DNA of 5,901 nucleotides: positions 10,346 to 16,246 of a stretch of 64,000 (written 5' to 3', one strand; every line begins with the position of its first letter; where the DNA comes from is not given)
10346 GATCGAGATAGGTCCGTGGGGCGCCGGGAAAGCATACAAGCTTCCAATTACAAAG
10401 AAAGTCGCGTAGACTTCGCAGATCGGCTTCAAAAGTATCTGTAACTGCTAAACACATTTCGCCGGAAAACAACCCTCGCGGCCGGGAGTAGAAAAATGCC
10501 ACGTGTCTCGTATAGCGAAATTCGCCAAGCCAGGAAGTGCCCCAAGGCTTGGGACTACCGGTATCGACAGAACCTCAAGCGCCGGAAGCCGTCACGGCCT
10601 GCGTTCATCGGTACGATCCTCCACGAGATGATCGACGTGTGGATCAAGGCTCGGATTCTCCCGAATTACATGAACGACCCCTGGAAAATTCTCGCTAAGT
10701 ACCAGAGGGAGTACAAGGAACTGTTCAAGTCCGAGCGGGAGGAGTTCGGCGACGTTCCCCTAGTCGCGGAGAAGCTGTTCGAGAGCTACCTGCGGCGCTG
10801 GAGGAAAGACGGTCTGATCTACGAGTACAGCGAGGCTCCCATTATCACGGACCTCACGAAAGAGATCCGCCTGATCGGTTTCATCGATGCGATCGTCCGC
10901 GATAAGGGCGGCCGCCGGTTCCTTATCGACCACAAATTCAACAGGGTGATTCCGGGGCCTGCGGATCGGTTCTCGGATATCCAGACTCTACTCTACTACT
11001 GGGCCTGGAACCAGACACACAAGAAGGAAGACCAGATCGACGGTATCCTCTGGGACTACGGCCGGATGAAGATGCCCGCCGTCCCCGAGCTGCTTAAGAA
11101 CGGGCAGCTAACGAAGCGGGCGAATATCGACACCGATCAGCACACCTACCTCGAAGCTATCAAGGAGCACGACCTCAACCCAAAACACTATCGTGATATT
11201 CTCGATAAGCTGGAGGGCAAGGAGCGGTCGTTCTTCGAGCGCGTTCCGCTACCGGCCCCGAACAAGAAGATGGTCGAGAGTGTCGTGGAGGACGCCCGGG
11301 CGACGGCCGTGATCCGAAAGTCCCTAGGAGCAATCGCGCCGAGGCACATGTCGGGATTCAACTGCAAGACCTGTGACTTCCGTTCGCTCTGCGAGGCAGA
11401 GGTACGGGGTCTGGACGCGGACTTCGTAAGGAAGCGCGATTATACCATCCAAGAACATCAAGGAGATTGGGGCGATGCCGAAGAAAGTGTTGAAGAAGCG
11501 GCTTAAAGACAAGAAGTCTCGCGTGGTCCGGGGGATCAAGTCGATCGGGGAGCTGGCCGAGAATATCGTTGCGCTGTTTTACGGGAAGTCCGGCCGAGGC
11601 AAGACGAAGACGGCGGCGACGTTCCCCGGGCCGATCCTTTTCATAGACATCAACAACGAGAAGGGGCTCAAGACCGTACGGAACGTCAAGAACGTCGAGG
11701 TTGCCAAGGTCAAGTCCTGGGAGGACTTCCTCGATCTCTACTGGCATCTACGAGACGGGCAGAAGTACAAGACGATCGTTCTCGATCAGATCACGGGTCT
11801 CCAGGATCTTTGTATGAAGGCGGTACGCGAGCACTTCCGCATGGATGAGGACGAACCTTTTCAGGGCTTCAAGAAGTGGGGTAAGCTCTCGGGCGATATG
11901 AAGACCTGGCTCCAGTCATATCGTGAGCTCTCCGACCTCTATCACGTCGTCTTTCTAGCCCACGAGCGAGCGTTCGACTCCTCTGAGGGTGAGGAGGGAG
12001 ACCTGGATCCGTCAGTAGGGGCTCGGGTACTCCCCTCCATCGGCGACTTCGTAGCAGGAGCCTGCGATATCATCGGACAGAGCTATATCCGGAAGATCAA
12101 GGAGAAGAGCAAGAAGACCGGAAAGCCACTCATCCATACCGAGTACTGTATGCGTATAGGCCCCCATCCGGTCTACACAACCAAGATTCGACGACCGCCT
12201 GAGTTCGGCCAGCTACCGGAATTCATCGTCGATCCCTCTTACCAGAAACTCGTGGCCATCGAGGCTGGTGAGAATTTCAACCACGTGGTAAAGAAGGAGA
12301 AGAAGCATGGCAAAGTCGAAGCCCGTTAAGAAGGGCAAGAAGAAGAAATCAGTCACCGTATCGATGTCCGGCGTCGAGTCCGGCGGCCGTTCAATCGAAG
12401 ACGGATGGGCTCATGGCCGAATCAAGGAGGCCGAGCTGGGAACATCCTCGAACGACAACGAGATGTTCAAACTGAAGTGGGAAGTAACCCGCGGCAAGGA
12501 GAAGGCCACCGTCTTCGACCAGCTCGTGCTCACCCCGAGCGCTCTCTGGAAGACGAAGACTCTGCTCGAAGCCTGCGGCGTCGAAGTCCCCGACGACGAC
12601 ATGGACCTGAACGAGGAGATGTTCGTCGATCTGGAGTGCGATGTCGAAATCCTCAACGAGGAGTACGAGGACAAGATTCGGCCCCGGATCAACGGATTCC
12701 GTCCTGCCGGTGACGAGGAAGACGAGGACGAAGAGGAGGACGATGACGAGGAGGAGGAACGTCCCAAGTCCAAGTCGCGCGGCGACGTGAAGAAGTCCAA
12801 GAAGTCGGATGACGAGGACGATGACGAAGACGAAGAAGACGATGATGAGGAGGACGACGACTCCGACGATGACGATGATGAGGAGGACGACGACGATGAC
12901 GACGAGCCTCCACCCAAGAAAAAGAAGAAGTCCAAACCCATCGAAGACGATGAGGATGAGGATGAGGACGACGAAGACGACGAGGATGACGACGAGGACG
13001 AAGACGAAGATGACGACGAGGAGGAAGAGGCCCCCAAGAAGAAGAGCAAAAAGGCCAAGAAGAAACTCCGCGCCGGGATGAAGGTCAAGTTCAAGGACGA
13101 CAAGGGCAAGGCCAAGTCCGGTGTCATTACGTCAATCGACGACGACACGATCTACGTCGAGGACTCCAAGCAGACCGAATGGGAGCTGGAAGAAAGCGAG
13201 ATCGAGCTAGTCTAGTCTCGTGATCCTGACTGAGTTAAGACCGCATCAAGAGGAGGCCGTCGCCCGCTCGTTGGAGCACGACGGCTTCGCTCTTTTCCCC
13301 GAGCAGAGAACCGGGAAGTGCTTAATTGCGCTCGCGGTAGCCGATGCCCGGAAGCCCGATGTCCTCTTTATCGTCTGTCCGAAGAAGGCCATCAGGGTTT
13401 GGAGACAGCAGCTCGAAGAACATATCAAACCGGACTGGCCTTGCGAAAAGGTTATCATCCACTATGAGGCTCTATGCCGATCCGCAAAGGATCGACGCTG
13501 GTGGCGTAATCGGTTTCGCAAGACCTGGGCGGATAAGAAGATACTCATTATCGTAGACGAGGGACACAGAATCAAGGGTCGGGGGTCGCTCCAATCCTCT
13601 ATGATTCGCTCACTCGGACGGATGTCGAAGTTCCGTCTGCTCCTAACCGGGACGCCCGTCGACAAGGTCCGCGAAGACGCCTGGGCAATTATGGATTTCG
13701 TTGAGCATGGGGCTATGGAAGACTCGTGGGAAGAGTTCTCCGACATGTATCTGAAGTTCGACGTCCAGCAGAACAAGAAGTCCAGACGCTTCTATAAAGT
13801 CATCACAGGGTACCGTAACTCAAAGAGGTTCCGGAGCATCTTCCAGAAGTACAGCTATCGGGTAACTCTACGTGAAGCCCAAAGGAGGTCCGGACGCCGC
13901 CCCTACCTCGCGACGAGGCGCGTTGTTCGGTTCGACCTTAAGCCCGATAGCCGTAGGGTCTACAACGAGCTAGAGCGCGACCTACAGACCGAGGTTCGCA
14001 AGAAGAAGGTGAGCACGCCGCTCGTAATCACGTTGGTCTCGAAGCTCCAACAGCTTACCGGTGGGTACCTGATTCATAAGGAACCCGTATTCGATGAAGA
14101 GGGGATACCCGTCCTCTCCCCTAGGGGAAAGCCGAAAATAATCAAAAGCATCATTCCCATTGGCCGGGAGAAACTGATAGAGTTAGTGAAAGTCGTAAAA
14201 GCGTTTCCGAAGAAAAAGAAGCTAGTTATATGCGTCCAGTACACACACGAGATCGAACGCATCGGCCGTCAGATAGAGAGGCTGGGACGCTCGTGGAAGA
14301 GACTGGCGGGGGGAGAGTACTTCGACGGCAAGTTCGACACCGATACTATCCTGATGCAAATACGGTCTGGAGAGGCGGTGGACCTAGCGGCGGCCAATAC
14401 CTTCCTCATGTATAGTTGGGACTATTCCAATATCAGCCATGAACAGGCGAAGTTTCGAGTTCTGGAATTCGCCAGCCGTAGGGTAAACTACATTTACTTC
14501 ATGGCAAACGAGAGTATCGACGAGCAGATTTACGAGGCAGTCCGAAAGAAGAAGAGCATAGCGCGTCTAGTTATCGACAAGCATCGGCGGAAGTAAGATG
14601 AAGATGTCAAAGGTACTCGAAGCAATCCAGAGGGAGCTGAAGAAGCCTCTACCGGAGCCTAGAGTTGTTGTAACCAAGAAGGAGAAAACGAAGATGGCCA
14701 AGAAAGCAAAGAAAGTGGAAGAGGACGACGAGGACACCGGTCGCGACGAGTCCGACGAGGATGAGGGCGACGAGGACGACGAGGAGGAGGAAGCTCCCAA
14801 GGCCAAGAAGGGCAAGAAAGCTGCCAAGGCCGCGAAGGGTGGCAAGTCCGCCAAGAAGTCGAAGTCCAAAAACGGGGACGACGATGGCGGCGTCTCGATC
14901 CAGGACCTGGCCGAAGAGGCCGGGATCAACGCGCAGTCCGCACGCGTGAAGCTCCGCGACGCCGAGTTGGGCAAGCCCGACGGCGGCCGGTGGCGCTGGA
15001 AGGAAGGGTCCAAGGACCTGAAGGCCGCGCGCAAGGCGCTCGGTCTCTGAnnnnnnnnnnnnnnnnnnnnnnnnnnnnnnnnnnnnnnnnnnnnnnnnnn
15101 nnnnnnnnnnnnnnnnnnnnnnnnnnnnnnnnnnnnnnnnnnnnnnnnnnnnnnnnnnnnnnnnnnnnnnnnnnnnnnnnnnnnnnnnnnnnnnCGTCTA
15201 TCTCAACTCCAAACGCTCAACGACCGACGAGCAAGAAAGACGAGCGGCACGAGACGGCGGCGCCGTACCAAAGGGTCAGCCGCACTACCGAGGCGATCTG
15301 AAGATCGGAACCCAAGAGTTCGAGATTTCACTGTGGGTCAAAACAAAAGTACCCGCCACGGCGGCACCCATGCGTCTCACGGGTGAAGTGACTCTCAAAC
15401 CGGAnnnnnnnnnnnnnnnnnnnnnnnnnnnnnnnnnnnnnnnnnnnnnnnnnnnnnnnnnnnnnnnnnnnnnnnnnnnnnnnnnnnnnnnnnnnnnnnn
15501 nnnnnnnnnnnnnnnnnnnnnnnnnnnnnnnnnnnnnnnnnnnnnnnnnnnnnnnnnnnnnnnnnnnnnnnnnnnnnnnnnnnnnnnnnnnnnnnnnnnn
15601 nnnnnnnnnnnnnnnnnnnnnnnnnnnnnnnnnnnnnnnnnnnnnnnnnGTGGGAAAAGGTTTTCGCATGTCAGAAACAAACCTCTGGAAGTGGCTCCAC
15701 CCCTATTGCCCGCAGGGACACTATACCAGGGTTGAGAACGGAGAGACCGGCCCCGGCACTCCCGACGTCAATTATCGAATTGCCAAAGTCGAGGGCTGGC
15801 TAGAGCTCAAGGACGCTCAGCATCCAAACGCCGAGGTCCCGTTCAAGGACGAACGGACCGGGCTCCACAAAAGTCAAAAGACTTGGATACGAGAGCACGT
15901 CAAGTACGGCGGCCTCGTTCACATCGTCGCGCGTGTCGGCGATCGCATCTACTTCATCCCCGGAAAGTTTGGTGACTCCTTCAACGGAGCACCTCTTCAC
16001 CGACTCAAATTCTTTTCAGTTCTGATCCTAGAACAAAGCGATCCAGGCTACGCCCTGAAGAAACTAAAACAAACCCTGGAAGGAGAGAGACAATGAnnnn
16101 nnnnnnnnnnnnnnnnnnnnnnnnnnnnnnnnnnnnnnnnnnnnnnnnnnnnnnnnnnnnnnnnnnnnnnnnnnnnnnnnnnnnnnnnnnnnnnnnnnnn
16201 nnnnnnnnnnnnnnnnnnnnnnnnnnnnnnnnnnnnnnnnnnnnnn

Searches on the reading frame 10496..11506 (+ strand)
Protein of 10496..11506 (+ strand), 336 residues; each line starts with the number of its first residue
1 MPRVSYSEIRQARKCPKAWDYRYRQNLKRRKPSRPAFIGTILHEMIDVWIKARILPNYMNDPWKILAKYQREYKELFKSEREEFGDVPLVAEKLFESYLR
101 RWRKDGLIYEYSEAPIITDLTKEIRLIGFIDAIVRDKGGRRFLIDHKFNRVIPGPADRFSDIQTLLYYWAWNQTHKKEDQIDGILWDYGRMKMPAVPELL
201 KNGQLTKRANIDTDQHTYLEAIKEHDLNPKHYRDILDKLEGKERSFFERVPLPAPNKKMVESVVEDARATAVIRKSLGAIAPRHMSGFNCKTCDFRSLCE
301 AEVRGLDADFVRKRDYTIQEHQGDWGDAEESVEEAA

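Call 7: search_protein_families(library=pfam, proteins=[window:10496-11506:+], max_evalue=0.01)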
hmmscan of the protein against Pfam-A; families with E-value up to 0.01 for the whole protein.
window:10496-11506:+ (336 aa): 1 family
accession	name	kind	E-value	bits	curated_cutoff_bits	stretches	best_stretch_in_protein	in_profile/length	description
PF12705.13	PDDEXK_1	-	7.3e-22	78.9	22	1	3-300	1-247/247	PD-(D/E)XK nuclease superfamily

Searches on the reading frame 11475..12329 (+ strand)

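Call 7: search_protein_families(library=pfam, proteins=[window:11475-12329:+], max_evalue=0.01)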
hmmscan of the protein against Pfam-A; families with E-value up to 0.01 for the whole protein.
window:11475-12329:+ (284 aa): 1 family
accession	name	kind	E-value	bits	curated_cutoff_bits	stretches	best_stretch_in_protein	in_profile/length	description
PF13479.12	AAA_24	-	3.4e-24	86.2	27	1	30-239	2-194/195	AAA domain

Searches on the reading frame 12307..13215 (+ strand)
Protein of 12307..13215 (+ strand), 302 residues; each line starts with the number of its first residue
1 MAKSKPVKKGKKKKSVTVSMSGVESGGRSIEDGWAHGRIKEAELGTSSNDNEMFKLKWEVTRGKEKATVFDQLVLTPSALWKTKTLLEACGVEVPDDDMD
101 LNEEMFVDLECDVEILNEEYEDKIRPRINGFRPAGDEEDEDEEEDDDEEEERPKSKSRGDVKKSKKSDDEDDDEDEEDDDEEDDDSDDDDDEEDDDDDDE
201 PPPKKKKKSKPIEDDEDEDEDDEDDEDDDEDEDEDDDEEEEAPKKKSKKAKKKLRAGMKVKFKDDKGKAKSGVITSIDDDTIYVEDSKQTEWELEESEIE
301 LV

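Call 56: search_protein_families(library=phrogs, proteins=[window:12307-13215:+], max_evalue=0.01)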
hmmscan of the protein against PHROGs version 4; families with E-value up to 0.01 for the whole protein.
window:12307-13215:+ (302 aa): 3 families
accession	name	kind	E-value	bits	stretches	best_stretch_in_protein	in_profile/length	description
phrog_3724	-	unknown function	7.4e-17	62.6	1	11-175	3-172/285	-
phrog_14876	-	DNA, RNA and nucleotide metabolism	4.7e-06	27.7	1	35-176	41-182/183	DNA polymerase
phrog_2698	-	unknown function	0.00018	22.3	1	54-143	56-149/167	-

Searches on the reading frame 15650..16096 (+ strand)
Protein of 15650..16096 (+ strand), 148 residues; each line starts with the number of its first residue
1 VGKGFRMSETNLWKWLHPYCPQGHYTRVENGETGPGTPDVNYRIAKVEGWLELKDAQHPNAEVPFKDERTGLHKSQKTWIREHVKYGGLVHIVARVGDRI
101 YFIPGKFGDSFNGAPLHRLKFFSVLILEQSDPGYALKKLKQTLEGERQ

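Call 56: search_protein_families(library=phrogs, proteins=[window:15650-16096:+], max_evalue=0.01)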
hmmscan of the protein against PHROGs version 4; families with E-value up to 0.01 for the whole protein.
window:15650-16096:+ (148 aa): 1 family
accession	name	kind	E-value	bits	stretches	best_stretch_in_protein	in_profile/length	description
phrog_2165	-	DNA, RNA and nucleotide metabolism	4e-20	73.1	1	6-112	1-108/141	DNA helicase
